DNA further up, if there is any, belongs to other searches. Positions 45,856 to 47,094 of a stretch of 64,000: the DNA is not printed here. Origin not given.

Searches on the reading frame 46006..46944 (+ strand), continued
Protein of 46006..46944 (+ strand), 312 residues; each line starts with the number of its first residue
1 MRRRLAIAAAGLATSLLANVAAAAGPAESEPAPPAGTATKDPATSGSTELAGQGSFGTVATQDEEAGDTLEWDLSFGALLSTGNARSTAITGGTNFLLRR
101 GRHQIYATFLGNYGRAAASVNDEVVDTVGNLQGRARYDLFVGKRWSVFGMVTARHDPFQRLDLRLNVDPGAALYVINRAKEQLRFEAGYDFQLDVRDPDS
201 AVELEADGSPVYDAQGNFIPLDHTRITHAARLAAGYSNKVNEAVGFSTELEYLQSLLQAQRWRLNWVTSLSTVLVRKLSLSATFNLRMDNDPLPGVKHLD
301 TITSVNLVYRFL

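Call 49: find_encoding_contigs(protein=P0032, flank=1500, max_places=2)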
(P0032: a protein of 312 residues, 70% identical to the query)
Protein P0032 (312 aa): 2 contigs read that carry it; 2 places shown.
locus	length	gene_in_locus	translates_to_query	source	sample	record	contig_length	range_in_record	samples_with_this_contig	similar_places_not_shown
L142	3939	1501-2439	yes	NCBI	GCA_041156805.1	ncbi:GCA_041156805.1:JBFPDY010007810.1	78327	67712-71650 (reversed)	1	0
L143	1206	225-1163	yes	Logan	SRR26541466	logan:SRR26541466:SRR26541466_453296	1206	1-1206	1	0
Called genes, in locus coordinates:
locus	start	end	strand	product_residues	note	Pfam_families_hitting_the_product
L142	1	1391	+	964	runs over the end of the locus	-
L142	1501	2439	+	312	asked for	PF04338:DUF481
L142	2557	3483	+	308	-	-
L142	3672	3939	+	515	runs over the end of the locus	-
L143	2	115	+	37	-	?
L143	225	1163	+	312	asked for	PF04338:DUF481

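Call 75: find_encoding_contigs(protein=P0036, flank=1500, max_places=3)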
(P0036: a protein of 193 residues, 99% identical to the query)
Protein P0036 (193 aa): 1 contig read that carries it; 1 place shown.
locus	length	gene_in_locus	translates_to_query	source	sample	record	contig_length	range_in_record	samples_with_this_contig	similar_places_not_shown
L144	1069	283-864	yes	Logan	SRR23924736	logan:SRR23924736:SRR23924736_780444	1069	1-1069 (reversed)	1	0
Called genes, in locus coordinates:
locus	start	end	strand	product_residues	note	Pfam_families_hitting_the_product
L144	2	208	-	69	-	?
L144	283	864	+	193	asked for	PF04338:DUF481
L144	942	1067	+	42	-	?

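Call 76: find_encoding_contigs(protein=P0038, flank=1500, max_places=3)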
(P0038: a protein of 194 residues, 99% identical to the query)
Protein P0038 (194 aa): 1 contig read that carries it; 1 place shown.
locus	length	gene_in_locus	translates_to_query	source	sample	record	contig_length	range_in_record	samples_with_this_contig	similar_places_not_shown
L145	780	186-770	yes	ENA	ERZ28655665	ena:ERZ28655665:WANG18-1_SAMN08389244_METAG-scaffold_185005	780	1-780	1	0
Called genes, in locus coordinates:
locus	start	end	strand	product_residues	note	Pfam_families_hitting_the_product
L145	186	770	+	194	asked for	PF04338:DUF481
